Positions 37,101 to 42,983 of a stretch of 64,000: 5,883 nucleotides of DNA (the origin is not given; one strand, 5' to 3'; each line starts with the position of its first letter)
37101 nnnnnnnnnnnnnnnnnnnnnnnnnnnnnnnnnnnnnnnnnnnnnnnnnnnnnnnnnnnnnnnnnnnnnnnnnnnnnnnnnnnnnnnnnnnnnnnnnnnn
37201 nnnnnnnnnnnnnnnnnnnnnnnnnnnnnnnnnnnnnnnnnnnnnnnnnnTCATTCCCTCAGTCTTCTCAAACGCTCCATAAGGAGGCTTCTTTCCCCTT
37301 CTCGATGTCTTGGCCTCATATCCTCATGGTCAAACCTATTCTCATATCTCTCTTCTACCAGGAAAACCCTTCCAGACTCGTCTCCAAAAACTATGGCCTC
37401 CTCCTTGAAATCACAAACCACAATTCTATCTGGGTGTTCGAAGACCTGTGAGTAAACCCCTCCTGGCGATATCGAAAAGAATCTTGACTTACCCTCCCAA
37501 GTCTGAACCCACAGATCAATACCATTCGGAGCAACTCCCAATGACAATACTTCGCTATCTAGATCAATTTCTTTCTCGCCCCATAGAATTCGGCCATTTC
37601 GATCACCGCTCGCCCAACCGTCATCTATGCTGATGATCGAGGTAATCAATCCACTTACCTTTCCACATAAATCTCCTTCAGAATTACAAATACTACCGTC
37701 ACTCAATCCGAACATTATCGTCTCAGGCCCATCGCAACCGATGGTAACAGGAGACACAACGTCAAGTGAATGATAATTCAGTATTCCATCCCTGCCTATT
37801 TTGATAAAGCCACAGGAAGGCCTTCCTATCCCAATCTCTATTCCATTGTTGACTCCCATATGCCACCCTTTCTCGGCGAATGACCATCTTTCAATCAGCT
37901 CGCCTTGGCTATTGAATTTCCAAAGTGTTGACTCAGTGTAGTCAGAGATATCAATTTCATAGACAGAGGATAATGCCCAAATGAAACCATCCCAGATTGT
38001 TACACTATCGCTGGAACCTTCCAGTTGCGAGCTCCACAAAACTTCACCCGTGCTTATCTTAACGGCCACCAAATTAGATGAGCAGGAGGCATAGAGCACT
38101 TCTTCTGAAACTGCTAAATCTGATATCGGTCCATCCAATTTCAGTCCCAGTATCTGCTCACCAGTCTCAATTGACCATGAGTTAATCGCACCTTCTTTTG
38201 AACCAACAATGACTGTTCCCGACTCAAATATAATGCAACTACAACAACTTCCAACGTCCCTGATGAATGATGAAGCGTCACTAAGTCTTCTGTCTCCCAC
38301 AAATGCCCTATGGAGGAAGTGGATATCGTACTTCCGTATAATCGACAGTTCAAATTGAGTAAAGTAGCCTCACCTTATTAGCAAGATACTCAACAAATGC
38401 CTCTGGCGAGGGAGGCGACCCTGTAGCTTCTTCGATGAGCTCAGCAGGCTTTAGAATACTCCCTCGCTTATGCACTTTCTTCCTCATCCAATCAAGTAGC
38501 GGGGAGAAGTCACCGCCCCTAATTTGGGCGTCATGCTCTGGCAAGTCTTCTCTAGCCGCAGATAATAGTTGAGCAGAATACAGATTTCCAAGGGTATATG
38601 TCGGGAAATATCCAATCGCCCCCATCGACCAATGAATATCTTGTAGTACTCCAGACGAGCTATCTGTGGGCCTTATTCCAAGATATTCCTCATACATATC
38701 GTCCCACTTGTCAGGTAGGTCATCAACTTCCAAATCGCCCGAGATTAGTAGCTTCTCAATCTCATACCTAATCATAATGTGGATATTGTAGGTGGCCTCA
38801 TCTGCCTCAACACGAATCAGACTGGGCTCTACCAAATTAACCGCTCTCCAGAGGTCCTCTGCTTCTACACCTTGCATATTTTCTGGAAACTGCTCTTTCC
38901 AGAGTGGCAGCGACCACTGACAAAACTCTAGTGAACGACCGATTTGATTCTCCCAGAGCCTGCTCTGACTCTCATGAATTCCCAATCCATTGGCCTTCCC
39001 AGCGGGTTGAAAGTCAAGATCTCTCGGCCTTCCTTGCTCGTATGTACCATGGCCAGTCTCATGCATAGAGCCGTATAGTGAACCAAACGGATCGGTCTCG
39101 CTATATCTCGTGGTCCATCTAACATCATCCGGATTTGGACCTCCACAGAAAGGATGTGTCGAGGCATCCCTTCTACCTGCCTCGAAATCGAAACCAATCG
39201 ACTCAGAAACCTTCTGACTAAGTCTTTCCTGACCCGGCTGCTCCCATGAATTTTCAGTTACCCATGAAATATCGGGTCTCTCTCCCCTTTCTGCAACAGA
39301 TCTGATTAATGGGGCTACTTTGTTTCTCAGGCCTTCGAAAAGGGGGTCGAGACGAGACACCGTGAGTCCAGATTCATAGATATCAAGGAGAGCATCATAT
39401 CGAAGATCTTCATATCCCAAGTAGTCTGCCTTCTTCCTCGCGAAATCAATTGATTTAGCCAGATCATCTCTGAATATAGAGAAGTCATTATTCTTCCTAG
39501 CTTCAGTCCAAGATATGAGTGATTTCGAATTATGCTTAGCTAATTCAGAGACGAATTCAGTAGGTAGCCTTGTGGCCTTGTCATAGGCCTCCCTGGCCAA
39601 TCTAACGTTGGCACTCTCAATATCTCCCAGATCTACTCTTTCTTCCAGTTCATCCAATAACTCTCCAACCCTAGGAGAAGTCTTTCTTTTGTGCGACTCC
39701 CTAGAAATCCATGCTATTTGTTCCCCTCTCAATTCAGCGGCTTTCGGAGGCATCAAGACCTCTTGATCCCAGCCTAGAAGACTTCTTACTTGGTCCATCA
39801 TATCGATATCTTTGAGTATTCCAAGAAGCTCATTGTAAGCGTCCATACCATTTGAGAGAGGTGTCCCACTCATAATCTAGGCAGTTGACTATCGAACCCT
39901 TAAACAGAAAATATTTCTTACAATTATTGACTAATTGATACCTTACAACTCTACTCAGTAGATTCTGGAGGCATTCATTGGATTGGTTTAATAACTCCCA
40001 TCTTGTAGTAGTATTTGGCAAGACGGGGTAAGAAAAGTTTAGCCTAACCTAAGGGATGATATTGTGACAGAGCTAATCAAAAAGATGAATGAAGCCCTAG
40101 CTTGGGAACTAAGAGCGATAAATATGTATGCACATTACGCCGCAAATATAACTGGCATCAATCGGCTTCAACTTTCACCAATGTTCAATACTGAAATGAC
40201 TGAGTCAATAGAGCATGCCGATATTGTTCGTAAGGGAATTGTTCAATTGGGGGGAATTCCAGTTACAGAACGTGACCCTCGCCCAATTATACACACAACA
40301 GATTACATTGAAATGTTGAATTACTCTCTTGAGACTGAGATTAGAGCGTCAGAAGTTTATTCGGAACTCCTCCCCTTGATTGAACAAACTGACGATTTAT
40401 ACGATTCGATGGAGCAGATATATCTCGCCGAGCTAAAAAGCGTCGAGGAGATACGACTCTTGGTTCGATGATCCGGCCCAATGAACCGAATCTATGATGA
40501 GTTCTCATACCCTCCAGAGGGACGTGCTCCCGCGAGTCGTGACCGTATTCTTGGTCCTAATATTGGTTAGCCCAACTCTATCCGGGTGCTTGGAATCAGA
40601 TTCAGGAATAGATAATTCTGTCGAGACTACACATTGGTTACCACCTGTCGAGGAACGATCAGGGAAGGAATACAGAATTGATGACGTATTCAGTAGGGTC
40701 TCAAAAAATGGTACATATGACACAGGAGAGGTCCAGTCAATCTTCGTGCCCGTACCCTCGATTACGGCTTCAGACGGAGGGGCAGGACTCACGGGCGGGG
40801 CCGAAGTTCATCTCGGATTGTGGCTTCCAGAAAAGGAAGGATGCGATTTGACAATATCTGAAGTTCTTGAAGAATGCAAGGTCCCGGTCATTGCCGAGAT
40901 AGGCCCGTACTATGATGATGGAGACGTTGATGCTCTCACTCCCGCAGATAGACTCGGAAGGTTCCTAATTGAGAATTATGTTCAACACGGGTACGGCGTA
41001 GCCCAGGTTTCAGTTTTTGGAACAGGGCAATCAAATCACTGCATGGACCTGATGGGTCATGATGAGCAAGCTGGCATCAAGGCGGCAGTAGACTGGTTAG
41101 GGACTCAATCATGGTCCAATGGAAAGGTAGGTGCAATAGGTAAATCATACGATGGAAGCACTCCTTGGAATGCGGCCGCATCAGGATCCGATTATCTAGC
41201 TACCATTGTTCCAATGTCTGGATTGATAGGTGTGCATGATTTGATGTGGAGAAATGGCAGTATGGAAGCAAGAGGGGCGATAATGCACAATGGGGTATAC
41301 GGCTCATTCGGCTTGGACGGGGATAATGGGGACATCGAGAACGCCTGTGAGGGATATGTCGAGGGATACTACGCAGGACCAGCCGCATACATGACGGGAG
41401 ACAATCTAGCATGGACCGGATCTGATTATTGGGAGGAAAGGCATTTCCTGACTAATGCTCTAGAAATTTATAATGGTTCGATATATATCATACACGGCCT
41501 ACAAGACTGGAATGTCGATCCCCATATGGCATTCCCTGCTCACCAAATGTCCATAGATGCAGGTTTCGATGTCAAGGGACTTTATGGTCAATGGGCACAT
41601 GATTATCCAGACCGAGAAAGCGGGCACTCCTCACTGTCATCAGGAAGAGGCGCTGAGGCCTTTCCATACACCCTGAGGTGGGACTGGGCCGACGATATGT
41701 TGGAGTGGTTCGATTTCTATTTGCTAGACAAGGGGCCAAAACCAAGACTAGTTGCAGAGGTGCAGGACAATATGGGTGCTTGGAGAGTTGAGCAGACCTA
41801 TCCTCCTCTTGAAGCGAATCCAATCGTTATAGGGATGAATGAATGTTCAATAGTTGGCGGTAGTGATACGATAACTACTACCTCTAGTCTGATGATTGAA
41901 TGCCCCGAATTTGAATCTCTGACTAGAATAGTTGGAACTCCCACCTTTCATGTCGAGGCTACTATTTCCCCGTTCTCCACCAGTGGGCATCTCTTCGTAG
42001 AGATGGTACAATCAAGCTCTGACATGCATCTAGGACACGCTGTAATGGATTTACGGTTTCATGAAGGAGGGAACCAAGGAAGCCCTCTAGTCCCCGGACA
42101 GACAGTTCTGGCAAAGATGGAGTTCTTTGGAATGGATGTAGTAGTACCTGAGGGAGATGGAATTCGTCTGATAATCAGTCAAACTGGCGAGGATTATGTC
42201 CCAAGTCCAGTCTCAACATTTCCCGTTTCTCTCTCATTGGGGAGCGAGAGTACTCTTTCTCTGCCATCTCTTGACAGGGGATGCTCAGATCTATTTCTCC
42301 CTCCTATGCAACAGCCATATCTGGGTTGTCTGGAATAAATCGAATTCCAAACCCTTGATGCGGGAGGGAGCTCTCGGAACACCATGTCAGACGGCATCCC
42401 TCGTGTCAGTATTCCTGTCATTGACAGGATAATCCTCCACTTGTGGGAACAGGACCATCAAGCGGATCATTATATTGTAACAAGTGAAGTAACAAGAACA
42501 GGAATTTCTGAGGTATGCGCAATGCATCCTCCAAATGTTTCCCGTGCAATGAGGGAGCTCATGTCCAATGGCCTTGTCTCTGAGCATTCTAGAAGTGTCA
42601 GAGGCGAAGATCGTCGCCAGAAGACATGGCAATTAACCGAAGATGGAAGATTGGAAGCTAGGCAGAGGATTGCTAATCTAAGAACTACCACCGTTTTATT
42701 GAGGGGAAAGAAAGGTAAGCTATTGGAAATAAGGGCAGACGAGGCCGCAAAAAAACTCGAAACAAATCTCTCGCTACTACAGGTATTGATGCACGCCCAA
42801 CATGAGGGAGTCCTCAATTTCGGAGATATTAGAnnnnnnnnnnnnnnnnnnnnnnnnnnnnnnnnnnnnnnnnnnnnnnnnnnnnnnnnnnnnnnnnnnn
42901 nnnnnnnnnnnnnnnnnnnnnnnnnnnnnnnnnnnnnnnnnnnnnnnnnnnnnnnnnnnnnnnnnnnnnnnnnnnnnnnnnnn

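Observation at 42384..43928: Compact wHTH-NB-ARC STAND NTPase lacking any C-terminal sensor repeats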

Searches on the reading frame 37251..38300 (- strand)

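Call 4: search_protein_families(library=pfam, proteins=[window:37251-38300:-], max_evalue=0.1)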
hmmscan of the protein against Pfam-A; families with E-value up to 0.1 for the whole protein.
window:37251-38300:- (349 aa): 10 families
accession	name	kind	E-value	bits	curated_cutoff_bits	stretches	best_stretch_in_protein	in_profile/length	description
PF13570.13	Beta-prop_ACSF4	-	7.7e-07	29.2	133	1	20-133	96-214/329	Beta-alanine-activating enzyme, beta-propeller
PF13360.13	PQQ_2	-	1.8e-06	28.2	27.6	1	26-97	32-104/233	Outer membrane protein assembly factor BamB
PF24807.1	WD40_CDC20-Fz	-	0.0009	19.1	200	0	249-321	52-124/292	CDC20/Fizzy WD40 domain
PF23754.1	Beta-prop_IP5PC_F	-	0.023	14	27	1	8-111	53-147/392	IP5P C-F beta-propeller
PF23409.1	Beta-prop_EML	-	0.024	14.6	88.2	0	20-74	159-216/267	Echinoderm microtubule-associated protein first beta-propeller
PF12894.13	ANAPC4_WD40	-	0.032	14.9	22.9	0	235-298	25-88/91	Anaphase-promoting complex subunit 4 WD40 domain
PF03783.19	CsgG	-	0.057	13.2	20.8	1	65-118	120-174/210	Curli production assembly/transport component CsgG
PF25293.1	Beta-prop_EMC1_N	-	0.059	13.5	34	0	26-141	73-195/219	EMC1 N-terminal beta-propeller domain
PF17005.11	WD40_like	-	0.074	12.9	40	0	20-93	85-158/301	WD40-like domain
PF24796.1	WDR55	-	0.083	12.4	200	0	19-45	183-209/296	WDR55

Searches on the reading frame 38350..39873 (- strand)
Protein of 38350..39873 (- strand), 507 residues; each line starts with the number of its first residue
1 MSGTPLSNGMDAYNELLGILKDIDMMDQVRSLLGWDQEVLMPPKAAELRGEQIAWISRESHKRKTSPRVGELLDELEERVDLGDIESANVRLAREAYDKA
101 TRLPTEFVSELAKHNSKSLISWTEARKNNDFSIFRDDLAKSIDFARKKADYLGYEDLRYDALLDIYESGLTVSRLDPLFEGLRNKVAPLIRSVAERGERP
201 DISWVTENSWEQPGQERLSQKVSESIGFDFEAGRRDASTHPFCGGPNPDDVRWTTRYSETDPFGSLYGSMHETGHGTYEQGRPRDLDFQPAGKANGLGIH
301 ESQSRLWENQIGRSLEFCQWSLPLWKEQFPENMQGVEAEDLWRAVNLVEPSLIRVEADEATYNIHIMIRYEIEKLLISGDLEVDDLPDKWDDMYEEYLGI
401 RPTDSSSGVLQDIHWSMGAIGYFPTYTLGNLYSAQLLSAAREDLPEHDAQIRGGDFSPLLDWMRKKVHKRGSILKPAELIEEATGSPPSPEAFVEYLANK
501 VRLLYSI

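Call 4: search_protein_families(library=pfam, proteins=[window:38350-39873:-], max_evalue=0.1)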
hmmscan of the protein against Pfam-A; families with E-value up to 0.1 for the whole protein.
window:38350-39873:- (507 aa): 2 families
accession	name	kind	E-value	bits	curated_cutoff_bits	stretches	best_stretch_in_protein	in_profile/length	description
PF02074.21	Peptidase_M32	-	1.1e-173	578.9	25.1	1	17-501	3-489/489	Carboxypeptidase Taq (M32) metallopeptidase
PF21643.2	T6SS_Tsi2-like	-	0.066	13.9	27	0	371-402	36-67/71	T6SS, Immune protein Tsi2-like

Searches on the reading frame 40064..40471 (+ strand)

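Call 4: search_protein_families(library=pfam, proteins=[window:40064-40471:+], max_evalue=0.1)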
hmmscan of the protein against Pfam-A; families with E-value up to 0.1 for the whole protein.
window:40064-40471:+ (135 aa): 2 families
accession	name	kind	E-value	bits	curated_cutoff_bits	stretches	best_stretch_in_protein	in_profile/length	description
PF00210.30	Ferritin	-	3.5e-15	56.6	24.5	1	5-116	1-118/142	Ferritin-like domain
PF02915.23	Rubrerythrin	-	0.0023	18.8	22.8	1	9-122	4-125/137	Rubrerythrin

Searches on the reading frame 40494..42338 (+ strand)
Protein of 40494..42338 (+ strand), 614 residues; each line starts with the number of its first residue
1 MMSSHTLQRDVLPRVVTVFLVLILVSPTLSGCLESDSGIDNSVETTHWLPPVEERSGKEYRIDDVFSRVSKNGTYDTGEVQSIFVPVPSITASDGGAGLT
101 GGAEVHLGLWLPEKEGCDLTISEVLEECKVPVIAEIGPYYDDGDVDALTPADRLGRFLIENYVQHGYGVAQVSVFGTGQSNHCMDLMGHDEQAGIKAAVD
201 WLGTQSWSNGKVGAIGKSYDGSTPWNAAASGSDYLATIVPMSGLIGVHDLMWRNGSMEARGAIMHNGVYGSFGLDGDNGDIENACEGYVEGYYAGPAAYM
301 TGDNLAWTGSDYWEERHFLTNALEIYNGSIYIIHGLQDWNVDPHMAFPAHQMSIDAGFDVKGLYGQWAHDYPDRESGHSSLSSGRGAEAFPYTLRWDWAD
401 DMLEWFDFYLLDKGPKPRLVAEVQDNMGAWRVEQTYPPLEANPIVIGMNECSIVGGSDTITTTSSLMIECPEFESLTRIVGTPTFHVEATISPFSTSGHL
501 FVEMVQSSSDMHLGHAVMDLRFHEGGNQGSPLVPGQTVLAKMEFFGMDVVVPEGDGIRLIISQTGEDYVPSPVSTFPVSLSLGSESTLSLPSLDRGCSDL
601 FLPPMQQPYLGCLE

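Call 4: search_protein_families(library=pfam, proteins=[window:40494-42338:+], max_evalue=0.1)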
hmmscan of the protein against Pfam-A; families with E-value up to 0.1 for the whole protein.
window:40494-42338:+ (614 aa): 2 families
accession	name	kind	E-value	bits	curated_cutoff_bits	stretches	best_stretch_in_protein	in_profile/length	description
PF02129.25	Peptidase_S15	-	1.7e-32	113.6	23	1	127-370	16-261/262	X-Pro dipeptidyl-peptidase (S15 family)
PF08530.16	PepX_C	-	1.6e-09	38.5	22.5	1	437-570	71-185/217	X-Pro dipeptidyl-peptidase C-terminal non-catalytic domain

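Call 6: search_protein_families(library=ncbifam, proteins=[window:40494-42338:+], max_evalue=1)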
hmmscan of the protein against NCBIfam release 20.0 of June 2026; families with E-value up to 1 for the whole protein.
window:40494-42338:+ (614 aa): 6 families
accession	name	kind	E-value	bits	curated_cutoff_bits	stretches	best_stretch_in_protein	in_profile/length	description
NF003780.0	PRK05371.1-1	subfamily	7.5e-38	130.3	642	2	127-450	86-413/594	Xaa-Pro dipeptidyl-peptidase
TIGR00976.1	CocE_NonD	subfamily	7e-28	98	66.3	2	102-259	6-146/550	CocE/NonD family hydrolase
NF003782.0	PRK05371.1-3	subfamily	8.8e-14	50.8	711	2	153-260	188-309/648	Xaa-Pro dipeptidyl-peptidase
NF003783.0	PRK05371.1-4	equivalog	5.4e-08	31.6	988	1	205-347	334-476/758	Xaa-Pro dipeptidyl-peptidase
NF003781.0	PRK05371.1-2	equivalog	1.9e-07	29.8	881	1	205-347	360-502/805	Xaa-Pro dipeptidyl-peptidase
NF041440.1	hydrolase_YghX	exception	0.048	12.8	460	1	197-243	163-208/292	YghX family hydrolase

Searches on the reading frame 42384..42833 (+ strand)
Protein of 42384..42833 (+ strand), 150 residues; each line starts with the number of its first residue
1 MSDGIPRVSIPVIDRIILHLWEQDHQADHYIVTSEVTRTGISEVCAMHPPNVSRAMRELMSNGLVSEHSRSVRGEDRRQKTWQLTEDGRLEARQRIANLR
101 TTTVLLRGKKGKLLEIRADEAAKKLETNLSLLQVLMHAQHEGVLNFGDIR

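Call 70: search_solved_structures(query=window:42384-42833:+, max_evalue=10)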
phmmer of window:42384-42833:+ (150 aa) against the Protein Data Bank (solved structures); distinct sequences matched with E-value up to 10: 4.
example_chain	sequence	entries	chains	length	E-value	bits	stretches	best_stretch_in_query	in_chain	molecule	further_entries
4aih_A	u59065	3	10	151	0.15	15.2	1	35-140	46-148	TRANSCRIPTIONAL REGULATOR SLYA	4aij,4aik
3cdh_A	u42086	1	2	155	0.4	13.8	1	39-104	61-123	Transcriptional regulator, MarR family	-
22oz_A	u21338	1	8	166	0.46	13.6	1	35-90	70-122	Transcriptional regulator marR family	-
6ew2_A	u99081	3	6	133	1.1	12.4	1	92-133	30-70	Myelin P2 protein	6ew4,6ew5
